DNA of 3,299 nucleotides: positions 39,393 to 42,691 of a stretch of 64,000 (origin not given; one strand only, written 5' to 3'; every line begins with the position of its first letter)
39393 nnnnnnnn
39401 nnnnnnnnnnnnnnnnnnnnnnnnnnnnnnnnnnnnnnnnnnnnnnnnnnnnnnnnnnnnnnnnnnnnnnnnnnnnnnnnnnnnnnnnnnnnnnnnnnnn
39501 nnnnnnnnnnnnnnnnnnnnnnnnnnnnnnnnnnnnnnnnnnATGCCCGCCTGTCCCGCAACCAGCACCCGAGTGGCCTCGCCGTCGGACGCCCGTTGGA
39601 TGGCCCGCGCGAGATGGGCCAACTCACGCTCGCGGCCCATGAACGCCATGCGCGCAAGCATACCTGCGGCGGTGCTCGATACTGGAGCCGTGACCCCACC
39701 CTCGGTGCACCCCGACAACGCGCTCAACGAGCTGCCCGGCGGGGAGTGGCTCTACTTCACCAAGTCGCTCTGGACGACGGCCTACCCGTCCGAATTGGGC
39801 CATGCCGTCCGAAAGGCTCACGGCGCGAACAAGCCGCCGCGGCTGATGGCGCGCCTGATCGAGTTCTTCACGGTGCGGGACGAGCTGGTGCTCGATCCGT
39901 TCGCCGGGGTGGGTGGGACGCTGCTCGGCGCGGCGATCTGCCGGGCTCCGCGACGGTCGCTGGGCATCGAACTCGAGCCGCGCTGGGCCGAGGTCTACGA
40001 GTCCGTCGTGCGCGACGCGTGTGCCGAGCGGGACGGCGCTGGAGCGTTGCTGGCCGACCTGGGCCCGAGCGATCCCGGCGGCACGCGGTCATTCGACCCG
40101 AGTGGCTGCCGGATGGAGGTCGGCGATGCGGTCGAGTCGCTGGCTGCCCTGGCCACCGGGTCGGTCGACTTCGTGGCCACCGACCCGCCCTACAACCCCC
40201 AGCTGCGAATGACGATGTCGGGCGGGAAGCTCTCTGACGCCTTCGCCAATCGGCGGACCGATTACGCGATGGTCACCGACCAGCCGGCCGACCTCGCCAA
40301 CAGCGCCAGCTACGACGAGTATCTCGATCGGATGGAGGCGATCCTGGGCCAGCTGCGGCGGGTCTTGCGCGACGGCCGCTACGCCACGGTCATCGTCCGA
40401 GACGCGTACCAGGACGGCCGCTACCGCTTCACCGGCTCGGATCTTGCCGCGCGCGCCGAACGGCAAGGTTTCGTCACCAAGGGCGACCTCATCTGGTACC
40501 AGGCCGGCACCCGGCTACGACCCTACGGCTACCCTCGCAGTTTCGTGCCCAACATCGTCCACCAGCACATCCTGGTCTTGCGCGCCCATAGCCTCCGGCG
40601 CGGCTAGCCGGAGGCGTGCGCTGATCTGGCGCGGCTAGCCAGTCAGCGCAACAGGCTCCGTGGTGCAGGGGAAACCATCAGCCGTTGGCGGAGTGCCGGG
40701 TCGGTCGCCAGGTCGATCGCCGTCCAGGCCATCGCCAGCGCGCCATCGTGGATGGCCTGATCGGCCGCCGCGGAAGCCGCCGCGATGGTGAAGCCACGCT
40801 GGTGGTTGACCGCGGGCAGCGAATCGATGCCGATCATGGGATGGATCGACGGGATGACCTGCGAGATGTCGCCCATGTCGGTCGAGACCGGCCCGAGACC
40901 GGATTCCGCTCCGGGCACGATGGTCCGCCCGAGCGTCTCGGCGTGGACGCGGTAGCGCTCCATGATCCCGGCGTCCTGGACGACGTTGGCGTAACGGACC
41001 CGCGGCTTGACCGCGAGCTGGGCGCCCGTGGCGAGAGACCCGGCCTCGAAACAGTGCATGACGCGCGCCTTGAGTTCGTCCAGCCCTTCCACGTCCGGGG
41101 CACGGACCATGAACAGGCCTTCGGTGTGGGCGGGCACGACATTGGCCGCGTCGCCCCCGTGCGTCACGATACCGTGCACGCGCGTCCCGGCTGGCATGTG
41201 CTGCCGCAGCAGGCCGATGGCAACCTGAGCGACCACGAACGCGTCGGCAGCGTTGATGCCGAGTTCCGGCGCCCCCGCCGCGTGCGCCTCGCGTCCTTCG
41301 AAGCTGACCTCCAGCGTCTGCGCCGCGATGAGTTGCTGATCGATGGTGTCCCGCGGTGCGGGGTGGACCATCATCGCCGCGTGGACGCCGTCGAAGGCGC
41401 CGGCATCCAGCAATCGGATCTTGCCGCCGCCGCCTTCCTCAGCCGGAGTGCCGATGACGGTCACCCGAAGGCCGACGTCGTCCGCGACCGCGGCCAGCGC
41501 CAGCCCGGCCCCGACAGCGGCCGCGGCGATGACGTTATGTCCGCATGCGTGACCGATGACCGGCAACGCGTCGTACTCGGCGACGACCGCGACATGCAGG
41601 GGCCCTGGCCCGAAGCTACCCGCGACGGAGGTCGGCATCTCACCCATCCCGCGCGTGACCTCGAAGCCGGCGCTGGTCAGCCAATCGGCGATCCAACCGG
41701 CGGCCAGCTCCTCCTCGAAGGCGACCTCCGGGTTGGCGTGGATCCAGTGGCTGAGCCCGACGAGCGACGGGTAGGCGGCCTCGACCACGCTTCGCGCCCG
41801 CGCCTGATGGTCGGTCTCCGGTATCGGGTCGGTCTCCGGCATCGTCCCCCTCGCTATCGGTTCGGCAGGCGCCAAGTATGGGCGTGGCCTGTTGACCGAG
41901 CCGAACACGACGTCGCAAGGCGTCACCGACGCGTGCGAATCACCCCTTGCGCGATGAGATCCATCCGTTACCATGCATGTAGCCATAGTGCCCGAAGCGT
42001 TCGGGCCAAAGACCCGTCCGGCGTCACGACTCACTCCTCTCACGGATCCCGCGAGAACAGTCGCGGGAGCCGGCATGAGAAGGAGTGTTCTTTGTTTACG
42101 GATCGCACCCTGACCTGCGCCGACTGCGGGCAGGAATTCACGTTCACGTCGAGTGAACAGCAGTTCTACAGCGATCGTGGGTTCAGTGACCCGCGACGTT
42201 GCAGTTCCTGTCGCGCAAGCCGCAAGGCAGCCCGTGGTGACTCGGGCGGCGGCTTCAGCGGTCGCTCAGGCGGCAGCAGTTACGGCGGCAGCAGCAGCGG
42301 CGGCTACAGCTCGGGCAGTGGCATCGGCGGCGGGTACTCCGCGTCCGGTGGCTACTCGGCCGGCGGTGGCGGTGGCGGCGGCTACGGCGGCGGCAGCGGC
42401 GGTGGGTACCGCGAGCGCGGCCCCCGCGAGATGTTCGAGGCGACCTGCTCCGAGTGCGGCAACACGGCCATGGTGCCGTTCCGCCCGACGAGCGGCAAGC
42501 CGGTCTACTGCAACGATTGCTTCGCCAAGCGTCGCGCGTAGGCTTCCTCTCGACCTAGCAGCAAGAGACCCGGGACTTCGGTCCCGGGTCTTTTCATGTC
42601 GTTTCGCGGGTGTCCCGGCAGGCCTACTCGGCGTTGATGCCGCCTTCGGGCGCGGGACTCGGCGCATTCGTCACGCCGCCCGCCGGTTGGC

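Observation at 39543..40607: Orphan, apparently circularly permuted DPPY amino-methyltransferase overlapping the 5' end of a LAL/STAND regulator gene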

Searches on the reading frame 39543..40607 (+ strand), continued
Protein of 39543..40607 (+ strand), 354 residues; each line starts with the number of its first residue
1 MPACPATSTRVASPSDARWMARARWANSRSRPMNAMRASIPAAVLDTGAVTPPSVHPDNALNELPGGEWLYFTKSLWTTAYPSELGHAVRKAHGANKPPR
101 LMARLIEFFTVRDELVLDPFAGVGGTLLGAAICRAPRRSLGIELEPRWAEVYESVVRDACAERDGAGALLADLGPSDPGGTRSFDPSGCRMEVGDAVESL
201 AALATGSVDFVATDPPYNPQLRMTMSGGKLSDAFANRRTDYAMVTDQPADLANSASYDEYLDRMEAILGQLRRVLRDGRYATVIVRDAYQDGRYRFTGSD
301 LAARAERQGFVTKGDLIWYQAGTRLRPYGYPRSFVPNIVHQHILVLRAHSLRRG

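Call 48: find_related_loci(query=A2, collection=viral_contigs, flank=5000)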
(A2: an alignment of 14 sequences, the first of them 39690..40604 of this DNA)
Query A2 (305 aa) in viral_contigs; peptide patterns used: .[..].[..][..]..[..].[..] (x = any residue, [..] = any of these).
261 stretches matched a pattern; 132 encode a relative of the query (tblastn E <= 1e-3); the best 80 are kept; 80 distinct loci.
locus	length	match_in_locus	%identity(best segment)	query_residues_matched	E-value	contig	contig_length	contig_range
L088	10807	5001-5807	42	8-305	2e-71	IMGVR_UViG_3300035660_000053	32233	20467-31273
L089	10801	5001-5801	35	10-298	2e-42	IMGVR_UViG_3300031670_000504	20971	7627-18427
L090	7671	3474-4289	35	5-298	2e-40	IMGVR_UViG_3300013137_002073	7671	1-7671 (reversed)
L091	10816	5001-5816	35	5-298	2e-40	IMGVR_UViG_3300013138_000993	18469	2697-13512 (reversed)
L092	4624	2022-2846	32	7-301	1e-38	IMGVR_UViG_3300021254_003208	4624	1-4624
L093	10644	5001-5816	33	5-298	4e-38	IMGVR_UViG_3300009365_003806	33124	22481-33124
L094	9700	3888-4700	31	5-298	5e-38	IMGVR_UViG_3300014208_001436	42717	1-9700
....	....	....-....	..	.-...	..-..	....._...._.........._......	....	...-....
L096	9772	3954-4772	31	7-298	2e-36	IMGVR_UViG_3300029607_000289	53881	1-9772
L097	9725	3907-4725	33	7-298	4e-36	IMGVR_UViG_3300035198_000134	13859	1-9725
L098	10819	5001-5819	31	5-298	2e-33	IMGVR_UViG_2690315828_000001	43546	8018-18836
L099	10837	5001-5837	29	5-299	2e-33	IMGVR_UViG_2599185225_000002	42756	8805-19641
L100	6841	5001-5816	31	10-298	3e-33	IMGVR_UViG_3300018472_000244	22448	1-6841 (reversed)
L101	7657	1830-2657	34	5-297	2e-32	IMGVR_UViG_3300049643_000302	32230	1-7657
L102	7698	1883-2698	31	10-298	5e-31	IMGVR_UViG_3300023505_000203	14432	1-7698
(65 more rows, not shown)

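Call 54: fold_search(model_id=the predicted structure, library=pdb)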
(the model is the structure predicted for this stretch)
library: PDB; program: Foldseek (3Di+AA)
matches with E <= 10: 1902; with E <= 0.001: 908
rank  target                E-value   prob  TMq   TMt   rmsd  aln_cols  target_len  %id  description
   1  5e71                  1.4e-09  1.00  0.43  0.41   5.0       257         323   17  Crystal structure of the archaeal tRNA m2G/m22G10 methyltransferase (aTrm11) from Thermococcus kodakarensis (released 2016-07-06)
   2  6zxv_B                2.9e-09  1.00  0.45  0.43   4.7       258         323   18  Structure of Archaeoglobus fulgidus Trm11 m2G10 tRNA methyltransferase enzyme bound to sinefungin (released 2020-09-23)
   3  6zxw_G                3.1e-09  1.00  0.47  0.44   4.6       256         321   17  Structure of Archaeoglobus fulgidus Trm11-Trm112 m2G10 tRNA methyltransferase complex bound to sinefungin (released 2020-09-23)
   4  6zxy                  1.4e-08  1.00  0.46  0.43   3.6       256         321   15  Structure of Archaeoglobus fulgidus Trm11 m2G10 tRNA methyltransferase enzyme (released 2020-09-23)
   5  8vyd_A                2.3e-08  1.00  0.38  0.43   8.7       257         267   18  A novel synthase generates m4(2)C to stabilize the archaeal ribosome (released 2024-11-06)
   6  7f1e_A                3.1e-08  1.00  0.44  0.53  16.8       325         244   13  Structure of METTL6 bound with SAM (released 2022-01-12)
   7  8p7b_A                5.0e-08  1.00  0.44  0.54  11.7       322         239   14  CryoEM structure of METTL6 tRNA SerRS complex in a 1:2:2 stoichiometry (released 2024-06-12)
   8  3t7r_A                5.3e-08  1.00  0.44  0.53  10.5       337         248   12  Crystal structure of apo BVU_3255, a methyltransferase from Bacteroides vulgatus ATCC 8482 (released 2011-10-12)
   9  8owx_B                5.6e-08  1.00  0.46  0.57  15.3       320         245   12  Crystal Structure of METTL6 bound to SAH (released 2024-05-08)
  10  3e7p                  6.7e-08  1.00  0.43  0.51  11.1       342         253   10  CRYSTAL STRUCTURE OF of putative methyltransferase from Bacteroides vulgatus ATCC 8482 (released 2008-09-02)
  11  2zie_B                8.0e-08  1.00  0.33  0.42   6.7       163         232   22  Crystal Structure of TTHA0409, Putatative DNA Modification Methylase from Thermus thermophilus HB8- Selenomethionine d (released 2008-07-29)
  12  4qtu_B                8.4e-08  1.00  0.44  0.67   5.8       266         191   14  Structure of S. cerevisiae Bud23-Trm112 complex involved in formation of m7G1575 on 18S rRNA (SAM bound form) (released 2014-12-24)
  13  3tm5_A                9.5e-08  1.00  0.48  0.40   3.7       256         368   15  Crystal structure of Trm14 from Pyrococcus furiosus in complex with sinefungin (released 2012-03-14)
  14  3t7s_C                9.5e-08  1.00  0.45  0.55   8.4       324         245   11  Crystal structure of complex of SAM and BVU_3255, a methyltransferase from Bacteroides vulgatus ATCC 8482 (released 2011-10-12)
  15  8vyd_B                1.2e-07  1.00  0.38  0.44   8.2       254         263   17  A novel synthase generates m4(2)C to stabilize the archaeal ribosome (released 2024-11-06)
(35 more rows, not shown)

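Call 55: fold_search(model_id=the predicted structure, library=viral)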
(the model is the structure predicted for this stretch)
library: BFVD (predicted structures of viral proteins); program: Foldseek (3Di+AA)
matches with E <= 10: 944; with E <= 0.001: 170
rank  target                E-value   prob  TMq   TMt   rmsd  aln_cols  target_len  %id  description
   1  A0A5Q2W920            5.1e-22  1.00  0.71  0.54   5.5       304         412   32  (no name in the UniProt tables at hand)
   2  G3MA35                2.6e-13  1.00  0.60  0.51   3.8       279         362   13  Gp294 [Bacillus phage G]
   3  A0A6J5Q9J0            5.3e-12  1.00  0.55  0.53   9.8       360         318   16  AdoMet_MTases domain containing protein [uncultured Caudovirales phage]
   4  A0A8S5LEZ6            7.5e-12  1.00  0.56  0.67   5.7       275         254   22  Modification methylase (Fragment) [Siphoviridae sp. ct3CA7]
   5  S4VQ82                8.9e-11  1.00  0.52  0.33  10.2       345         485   15  site-specific DNA-methyltransferase (cytosine-N(4)-specific) [Pandoravirus dulcis]
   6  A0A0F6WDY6            1.1e-10  1.00  0.55  0.36   6.2       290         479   17  DNA methylase [Mycobacterium phage Vincenzo]
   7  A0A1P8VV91            4.6e-09  1.00  0.38  0.15  22.0       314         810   15  (no name in the UniProt tables at hand)
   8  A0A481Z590            1.5e-08  1.00  0.54  0.37   5.2       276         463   14  site-specific DNA-methyltransferase (cytosine-N(4)-specific) [Pithovirus LCPAC201]
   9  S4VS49                2.0e-08  1.00  0.35  0.25   7.0       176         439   22  site-specific DNA-methyltransferase (cytosine-N(4)-specific) [Pandoravirus dulcis]
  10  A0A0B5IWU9            5.5e-08  1.00  0.34  0.17  18.1       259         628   19  site-specific DNA-methyltransferase (cytosine-N(4)-specific) [Pandoravirus inopinatum]
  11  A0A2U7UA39            8.8e-08  1.00  0.36  0.29   7.1       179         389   22  site-specific DNA-methyltransferase (cytosine-N(4)-specific) [Pandoravirus quercus]
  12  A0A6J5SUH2            1.1e-07  1.00  0.51  0.35   5.8       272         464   15  Uncharacterized protein [uncultured Caudovirales phage]
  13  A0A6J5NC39            3.0e-07  1.00  0.40  0.56   7.1       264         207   14  COG2263 Predicted RNA methylase [uncultured Caudovirales phage]
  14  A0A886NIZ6            4.9e-07  1.00  0.51  0.42   5.6       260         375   14  (no name in the UniProt tables at hand)
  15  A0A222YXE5            7.4e-07  1.00  0.43  0.56   9.1       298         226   13  Uncharacterized protein [Synechococcus phage Bellamy]
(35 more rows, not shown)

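Call 59: search_protein_families(library=pfam, proteins=[window:39690-40604:+], max_evalue=0.01)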
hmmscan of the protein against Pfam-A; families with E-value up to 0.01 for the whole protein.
seq(305 aa): 3 families
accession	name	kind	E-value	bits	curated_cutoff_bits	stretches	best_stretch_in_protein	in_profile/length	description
PF01555.25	N6_N4_Mtase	-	4.5e-21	76.3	26.7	2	25-101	141-217/221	DNA methylase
PF01170.24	UPF0020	-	0.00082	19.6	22.3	0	150-187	114-150/197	RMKL-like, methyltransferase domain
PF03602.21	Cons_hypoth95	-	0.0047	17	24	0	144-172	97-127/182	Conserved hypothetical protein 95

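Call 66: search_dna_similar(query=window:39690-40604:+, collection=phages, mode=protein, max_rows=15, max_evalue=1e-8)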
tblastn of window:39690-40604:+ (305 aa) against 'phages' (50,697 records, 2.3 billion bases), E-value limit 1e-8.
Records with a match: 6; places in all: 6; records where one place covers at least 80% of the query: 6.
Best place of each record, by identity: <60% 6.
By first word of the organism name: Streptococcus 4; Clostridium 1; Microcystis 1.
By host as written in the record: Streptococcus constellatus C232 1; Streptococcus constellatus C1050 1; Streptococcus constellatus C818 1; Streptococcus constellatus SK1060 1; Clostridium botulinum BKT2873 1; Microcystis elabens 1.
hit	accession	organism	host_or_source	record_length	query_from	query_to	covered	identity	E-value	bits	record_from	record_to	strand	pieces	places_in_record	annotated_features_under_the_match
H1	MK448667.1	Streptococcus phage Javan105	Streptococcus constellatus C232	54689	9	301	96%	31.5%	1e-38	150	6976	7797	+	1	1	type II DNA modification methyltransferase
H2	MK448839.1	Streptococcus phage Javan102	Streptococcus constellatus C1050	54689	9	301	96%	31.5%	1e-38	150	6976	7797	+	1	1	type II DNA modification methyltransferase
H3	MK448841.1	Streptococcus phage Javan108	Streptococcus constellatus C818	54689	9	301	96%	31.5%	1e-38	150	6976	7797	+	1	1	type II DNA modification methyltransferase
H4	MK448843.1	Streptococcus phage Javan112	Streptococcus constellatus SK1060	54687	9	301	96%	31.5%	1e-38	150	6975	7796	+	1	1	type II DNA modification methyltransferase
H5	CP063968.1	Clostridium phage CWou-2020b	Clostridium botulinum BKT2873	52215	6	298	96%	31.4%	3e-27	117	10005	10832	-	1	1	DNA methylase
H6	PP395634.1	Microcystis phage Mel-JY01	Microcystis elabens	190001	12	298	94%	26.4%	1e-13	77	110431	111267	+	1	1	hypothetical protein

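Call 67: search_protein_families(library=pfam, proteins=[P0166, P0217, P0236, P0207, P0195, P0240, P0173], max_evalue=0.001)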
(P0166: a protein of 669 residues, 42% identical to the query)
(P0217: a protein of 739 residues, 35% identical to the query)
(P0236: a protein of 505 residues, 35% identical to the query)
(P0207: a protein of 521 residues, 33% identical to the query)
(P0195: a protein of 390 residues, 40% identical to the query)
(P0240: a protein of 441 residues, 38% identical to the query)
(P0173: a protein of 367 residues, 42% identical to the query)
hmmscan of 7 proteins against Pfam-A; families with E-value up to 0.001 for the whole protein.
P0166 (669 aa): 5 families
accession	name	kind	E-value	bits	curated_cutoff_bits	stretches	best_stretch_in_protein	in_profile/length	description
PF02086.21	MethyltransfD12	-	1.4e-37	130.2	22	1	30-326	1-253/253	D12 class N6 adenine-specific DNA methyltransferase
PF01555.25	N6_N4_Mtase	-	2.1e-22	80.6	26.7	2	379-495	93-219/221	DNA methylase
PF03602.21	Cons_hypoth95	-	8.2e-11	42.3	24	1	457-540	41-126/182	Conserved hypothetical protein 95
PF01170.24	UPF0020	-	0.00032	20.9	22.3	0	456-518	27-88/197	RMKL-like, methyltransferase domain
PF02475.24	TRM5-TYW2_MTfase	-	0.0005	20.5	28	0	455-516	34-98/164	TRM5/TYW2 methyltransferase domain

P0217 (739 aa): 10 families
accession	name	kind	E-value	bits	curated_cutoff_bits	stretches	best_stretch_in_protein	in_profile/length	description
PF01555.25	N6_N4_Mtase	-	9.7e-40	137.3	26.7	2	206-454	1-212/221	DNA methylase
PF01170.24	UPF0020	-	3.2e-15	56.8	22.3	1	404-452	8-57/197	RMKL-like, methyltransferase domain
PF01381.28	HTH_3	-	2.8e-13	50.1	23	1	9-59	2-52/55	Helix-turn-helix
PF13560.12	HTH_31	-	1e-08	35.8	27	1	8-56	6-55/64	Helix-turn-helix domain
PF12844.13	HTH_19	-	5.9e-08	33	30.2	1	7-57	3-53/64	Helix-turn-helix domain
PF02086.21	MethyltransfD12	-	8.7e-07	29.4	22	1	409-482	5-75/253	D12 class N6 adenine-specific DNA methyltransferase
PF08241.18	Methyltransf_11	-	1.8e-05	25.7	21.2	0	141-211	2-66/95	Methyltransferase domain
PF13649.12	Methyltransf_25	-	3.4e-05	24.9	27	0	139-212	1-71/97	Methyltransferase domain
PF03602.21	Cons_hypoth95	-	6.4e-05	23.1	24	0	423-483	41-103/182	Conserved hypothetical protein 95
PF13413.12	HTH_25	-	0.00076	19.7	24.6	0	8-39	2-33/62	Helix-turn-helix domain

P0236 (505 aa): 3 families
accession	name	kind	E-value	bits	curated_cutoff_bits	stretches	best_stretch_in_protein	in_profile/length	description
PF00717.28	Peptidase_S24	-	1.3e-29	102.7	23.3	1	77-193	1-116/116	Peptidase S24-like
PF01555.25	N6_N4_Mtase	-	1.9e-23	84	26.7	2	220-329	122-221/221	DNA methylase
PF01726.22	LexA_DNA_bind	-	7.1e-18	64.6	23.7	1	2-63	4-65/65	LexA DNA binding domain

P0207 (521 aa): 3 families
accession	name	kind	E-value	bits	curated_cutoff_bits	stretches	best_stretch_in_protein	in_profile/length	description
PF01555.25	N6_N4_Mtase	-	2.1e-29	103.5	26.7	2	144-334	20-221/221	DNA methylase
PF08241.18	Methyltransf_11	-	2.3e-05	25.4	21.2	0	419-452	62-95/95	Methyltransferase domain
PF07669.17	Eco57I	-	0.00019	22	25.3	0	321-439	5-126/171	Eco57I restriction-modification methylase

P0195 (390 aa): 2 families
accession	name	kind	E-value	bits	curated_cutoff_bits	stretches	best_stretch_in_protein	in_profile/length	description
PF01555.25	N6_N4_Mtase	-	2.4e-23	83.7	26.7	2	126-214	133-221/221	DNA methylase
PF12728.13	HTH_17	-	5e-07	30.3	27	1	6-55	1-50/51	Helix-turn-helix domain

P0240 (441 aa): 6 families
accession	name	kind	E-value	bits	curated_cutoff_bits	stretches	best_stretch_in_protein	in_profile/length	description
PF01555.25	N6_N4_Mtase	-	6.9e-25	88.7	26.7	2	149-265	132-220/221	DNA methylase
PF13560.12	HTH_31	-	4.9e-10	40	27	1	2-62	1-62/64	Helix-turn-helix domain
PF01381.28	HTH_3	-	2.4e-09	37.5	23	1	9-61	3-55/55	Helix-turn-helix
PF08241.18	Methyltransf_11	-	2.8e-06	28.3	21.2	1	235-307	5-67/95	Methyltransferase domain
PF13649.12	Methyltransf_25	-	0.00018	22.6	27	1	230-321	1-84/97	Methyltransferase domain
PF01170.24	UPF0020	-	0.00035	20.8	22.3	0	226-325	28-146/197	RMKL-like, methyltransferase domain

P0173 (367 aa): 1 family
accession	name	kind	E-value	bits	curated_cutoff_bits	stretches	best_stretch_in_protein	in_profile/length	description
PF01555.25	N6_N4_Mtase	-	1.3e-13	51.9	26.7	1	108-173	160-219/221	DNA methylase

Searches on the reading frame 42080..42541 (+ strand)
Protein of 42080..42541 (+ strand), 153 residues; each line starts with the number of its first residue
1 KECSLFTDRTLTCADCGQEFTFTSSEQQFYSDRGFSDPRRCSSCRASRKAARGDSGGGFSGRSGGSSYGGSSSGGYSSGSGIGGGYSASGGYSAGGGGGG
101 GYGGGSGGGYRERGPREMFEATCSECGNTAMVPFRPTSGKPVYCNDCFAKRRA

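Call 56: search_protein_families(library=pfam, proteins=[window:42080-42541:+], max_evalue=0.001)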
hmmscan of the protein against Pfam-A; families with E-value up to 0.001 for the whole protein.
window:42080-42541:+ (153 aa): 2 families
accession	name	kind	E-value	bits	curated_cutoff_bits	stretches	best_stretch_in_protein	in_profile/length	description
PF23477.1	zf_Tbcl_2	-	3.6e-19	68.6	27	1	116-152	1-37/37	Probable treble clef zinc finger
PF13451.12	zf_Tbcl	-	1.1e-17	64.1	24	1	8-52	2-47/48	Probable treble clef domain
